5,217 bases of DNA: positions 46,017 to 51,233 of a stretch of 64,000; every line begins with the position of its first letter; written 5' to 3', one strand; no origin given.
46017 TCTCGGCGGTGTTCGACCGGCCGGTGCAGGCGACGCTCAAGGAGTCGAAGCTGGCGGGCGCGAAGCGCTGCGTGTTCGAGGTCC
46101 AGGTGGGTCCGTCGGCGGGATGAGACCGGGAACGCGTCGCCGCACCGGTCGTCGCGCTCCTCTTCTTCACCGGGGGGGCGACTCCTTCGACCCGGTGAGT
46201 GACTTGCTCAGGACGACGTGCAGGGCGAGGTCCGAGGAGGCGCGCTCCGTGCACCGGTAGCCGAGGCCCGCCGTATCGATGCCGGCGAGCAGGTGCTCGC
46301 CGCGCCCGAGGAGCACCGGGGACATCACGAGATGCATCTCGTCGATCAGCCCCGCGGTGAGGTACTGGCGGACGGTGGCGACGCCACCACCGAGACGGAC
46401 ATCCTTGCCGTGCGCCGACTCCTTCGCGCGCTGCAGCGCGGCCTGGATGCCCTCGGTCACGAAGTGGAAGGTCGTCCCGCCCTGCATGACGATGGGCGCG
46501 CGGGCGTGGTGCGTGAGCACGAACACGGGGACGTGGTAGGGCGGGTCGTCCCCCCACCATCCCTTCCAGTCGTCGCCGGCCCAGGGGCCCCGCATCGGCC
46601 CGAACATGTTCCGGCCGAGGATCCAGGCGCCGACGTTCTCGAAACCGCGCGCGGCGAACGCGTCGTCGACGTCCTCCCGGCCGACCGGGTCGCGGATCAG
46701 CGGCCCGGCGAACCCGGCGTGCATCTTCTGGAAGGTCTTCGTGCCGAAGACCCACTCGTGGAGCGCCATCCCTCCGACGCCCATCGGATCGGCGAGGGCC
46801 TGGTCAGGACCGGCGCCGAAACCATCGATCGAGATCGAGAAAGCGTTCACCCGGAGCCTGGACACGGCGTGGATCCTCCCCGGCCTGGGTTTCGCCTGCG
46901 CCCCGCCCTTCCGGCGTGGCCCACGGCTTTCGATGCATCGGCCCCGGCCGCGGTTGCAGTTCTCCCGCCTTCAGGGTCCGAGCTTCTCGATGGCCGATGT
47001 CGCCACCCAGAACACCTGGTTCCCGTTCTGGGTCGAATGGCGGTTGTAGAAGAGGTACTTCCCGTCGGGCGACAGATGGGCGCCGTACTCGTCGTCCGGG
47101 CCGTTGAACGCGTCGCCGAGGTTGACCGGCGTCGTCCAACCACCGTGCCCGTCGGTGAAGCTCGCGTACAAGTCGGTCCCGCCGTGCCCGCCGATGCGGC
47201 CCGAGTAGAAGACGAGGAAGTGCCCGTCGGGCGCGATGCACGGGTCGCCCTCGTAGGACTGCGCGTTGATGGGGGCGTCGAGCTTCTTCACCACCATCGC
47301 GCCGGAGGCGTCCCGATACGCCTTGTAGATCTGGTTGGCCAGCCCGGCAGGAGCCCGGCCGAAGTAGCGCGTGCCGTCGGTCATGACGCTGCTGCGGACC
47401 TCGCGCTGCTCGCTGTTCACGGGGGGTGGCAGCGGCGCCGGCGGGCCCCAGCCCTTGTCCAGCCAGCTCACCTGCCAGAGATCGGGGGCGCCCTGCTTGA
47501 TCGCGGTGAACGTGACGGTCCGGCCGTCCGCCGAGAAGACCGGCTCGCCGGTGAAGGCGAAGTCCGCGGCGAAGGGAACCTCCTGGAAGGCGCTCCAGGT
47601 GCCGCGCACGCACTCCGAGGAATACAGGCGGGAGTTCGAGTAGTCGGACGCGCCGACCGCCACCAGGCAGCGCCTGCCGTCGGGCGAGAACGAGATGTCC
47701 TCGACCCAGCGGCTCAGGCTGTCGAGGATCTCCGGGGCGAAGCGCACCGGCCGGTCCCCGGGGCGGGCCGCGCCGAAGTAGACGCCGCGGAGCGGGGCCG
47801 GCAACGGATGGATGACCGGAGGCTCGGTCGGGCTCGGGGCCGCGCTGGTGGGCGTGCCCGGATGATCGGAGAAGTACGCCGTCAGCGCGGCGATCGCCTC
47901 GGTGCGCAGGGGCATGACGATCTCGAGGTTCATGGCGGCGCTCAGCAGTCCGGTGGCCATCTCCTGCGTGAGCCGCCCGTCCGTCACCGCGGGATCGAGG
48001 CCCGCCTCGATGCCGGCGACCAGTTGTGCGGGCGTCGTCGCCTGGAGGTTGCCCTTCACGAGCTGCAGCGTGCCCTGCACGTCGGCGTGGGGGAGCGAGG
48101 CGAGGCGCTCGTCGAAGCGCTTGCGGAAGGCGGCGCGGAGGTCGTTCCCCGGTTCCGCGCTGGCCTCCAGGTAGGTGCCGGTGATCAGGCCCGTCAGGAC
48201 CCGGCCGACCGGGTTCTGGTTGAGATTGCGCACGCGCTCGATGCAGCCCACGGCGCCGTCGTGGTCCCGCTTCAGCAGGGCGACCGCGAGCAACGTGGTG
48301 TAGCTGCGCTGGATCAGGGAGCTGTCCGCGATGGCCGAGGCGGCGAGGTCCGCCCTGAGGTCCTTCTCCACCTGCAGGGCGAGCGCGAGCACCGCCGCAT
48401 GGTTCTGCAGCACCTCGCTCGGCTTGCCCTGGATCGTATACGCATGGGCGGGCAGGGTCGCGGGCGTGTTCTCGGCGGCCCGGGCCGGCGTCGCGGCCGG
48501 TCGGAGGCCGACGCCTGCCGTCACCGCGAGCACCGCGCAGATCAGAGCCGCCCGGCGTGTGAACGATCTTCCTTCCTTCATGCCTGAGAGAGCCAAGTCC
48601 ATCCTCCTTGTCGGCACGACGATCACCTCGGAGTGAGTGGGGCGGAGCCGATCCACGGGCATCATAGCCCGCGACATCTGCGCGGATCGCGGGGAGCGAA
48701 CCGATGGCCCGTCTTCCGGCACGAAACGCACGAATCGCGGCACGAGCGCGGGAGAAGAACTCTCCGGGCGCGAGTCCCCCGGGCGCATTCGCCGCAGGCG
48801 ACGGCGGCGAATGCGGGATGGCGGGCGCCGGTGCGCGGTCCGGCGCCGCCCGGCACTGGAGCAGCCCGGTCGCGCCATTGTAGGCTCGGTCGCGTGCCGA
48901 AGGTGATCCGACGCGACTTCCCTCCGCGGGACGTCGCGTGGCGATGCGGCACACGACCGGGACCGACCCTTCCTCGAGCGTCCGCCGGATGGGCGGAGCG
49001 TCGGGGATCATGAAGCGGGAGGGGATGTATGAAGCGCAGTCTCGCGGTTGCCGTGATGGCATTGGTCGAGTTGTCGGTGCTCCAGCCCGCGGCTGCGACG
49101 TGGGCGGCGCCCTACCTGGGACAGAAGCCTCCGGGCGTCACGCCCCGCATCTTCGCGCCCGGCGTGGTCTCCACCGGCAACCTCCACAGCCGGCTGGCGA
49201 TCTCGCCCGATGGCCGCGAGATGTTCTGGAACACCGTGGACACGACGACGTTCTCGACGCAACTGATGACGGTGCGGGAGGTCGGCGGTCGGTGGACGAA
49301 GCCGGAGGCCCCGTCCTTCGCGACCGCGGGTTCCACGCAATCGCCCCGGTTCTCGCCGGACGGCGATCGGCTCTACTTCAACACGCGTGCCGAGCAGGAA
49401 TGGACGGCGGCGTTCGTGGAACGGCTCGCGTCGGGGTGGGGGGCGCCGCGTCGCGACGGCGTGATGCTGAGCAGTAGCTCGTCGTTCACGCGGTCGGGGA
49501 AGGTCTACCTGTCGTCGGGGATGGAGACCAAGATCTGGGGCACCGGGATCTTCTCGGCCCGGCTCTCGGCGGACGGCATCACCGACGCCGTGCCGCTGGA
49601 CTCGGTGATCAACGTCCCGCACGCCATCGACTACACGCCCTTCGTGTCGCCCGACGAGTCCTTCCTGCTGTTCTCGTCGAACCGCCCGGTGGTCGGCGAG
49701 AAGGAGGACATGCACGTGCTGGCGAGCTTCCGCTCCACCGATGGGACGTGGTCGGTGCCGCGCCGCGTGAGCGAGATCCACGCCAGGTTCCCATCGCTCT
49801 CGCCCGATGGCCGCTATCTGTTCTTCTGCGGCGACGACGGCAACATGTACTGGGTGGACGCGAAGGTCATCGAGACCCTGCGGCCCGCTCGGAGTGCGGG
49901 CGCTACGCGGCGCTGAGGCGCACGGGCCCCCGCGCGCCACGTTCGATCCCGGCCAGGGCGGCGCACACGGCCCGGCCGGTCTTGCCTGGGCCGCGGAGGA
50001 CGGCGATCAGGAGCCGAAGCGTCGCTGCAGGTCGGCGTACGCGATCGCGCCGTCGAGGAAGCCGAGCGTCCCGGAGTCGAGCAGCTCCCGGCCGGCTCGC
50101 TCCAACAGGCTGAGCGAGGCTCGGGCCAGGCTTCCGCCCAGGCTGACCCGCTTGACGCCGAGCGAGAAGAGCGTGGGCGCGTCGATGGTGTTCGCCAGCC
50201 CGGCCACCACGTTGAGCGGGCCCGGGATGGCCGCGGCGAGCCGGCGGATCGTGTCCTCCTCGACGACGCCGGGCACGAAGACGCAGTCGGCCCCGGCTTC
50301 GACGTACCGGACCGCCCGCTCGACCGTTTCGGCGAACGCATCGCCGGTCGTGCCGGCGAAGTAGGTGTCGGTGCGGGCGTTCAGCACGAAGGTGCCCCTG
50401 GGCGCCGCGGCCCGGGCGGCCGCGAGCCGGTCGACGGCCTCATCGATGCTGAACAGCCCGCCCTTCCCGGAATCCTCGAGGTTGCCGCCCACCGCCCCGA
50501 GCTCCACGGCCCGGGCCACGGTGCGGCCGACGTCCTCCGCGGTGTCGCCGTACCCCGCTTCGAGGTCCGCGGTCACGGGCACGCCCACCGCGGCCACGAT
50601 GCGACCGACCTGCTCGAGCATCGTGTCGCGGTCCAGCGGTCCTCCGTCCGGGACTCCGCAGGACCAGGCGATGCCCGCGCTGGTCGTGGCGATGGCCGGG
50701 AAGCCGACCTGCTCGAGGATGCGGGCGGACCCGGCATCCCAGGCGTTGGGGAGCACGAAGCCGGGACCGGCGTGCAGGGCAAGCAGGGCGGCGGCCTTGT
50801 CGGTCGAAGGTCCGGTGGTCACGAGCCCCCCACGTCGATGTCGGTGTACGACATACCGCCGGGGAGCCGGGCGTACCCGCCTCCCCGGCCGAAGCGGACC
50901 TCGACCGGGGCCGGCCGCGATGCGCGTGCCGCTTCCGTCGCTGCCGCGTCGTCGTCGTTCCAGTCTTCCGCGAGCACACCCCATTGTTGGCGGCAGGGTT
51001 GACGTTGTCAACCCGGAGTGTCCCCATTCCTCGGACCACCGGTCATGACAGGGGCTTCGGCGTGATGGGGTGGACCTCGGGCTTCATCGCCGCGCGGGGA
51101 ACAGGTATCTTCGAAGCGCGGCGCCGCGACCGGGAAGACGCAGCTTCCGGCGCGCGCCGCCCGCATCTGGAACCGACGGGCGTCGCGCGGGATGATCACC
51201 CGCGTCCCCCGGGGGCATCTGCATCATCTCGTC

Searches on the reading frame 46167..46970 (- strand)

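Call 78: search_protein_families(library=pfam, proteins=[window:46167-46970:-], max_evalue=0.0001)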
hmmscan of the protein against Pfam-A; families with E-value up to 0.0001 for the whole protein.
window:46167-46970:- (267 aa): 1 family
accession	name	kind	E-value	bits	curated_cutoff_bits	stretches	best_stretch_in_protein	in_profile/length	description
PF01872.23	RibD_C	-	6.8e-13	49.3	24.1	1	44-231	7-176/197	RibD C-terminal domain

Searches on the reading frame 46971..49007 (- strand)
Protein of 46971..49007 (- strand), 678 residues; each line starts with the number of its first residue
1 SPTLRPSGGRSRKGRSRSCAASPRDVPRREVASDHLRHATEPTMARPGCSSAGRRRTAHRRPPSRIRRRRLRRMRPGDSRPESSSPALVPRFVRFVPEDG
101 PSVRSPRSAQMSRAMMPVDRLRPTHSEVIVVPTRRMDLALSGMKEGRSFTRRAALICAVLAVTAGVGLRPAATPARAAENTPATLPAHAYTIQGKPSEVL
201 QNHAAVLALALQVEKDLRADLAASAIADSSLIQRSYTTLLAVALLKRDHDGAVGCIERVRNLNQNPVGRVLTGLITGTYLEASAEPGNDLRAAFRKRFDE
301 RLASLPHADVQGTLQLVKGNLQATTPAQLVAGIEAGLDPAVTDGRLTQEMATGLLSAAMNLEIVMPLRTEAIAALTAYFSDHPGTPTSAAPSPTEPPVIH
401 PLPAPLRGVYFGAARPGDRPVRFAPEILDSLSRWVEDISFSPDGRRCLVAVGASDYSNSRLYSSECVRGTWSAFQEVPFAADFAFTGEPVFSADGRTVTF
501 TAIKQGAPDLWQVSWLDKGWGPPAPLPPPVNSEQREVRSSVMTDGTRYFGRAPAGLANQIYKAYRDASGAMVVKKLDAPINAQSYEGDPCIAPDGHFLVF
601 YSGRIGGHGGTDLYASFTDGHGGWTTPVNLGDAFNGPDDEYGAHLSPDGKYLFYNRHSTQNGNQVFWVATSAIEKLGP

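Call 78: search_protein_families(library=pfam, proteins=[window:46971-49007:-], max_evalue=0.0001)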
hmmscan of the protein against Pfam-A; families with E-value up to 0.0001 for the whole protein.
window:46971-49007:- (678 aa): 1 family
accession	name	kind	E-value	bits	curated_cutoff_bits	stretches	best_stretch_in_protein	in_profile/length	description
PF07676.18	PD40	-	4.5e-16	58.8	20.9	0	487-512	12-38/38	WD40-like Beta Propeller Repeat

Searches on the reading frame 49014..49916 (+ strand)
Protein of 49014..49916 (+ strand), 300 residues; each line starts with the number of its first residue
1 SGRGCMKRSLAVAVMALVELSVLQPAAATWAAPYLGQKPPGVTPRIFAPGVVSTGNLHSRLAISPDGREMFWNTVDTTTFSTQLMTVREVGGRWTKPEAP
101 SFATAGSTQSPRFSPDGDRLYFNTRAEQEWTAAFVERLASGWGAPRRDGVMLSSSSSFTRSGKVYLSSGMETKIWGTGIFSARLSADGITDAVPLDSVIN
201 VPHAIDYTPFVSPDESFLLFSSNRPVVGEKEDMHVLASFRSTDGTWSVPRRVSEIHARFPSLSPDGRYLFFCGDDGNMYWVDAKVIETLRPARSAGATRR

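Call 78: search_protein_families(library=pfam, proteins=[window:49014-49916:+], max_evalue=0.0001)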
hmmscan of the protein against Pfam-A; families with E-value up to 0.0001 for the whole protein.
window:49014-49916:+ (300 aa): 1 family
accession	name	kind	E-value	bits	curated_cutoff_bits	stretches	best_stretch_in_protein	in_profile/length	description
PF07676.18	PD40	-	1.6e-15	57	20.9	0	256-277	10-33/38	WD40-like Beta Propeller Repeat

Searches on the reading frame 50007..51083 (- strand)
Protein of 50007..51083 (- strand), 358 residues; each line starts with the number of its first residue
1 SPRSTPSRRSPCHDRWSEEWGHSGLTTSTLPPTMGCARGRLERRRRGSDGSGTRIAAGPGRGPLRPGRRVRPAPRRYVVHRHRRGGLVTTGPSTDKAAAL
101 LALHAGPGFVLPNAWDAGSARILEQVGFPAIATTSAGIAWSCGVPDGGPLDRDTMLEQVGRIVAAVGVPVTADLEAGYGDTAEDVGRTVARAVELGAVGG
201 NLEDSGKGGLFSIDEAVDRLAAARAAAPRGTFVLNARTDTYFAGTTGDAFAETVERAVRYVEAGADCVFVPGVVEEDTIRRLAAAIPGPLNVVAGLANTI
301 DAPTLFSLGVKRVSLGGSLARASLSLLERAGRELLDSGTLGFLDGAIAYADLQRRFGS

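Call 78: search_protein_families(library=pfam, proteins=[window:50007-51083:-], max_evalue=0.0001)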
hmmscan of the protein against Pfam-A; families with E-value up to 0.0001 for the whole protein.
window:50007-51083:- (358 aa): 1 family
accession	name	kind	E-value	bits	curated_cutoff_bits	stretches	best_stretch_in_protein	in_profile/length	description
PF13714.12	PEP_mutase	-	2.4e-81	273.3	31.5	1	101-334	2-239/240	Phosphoenolpyruvate phosphomutase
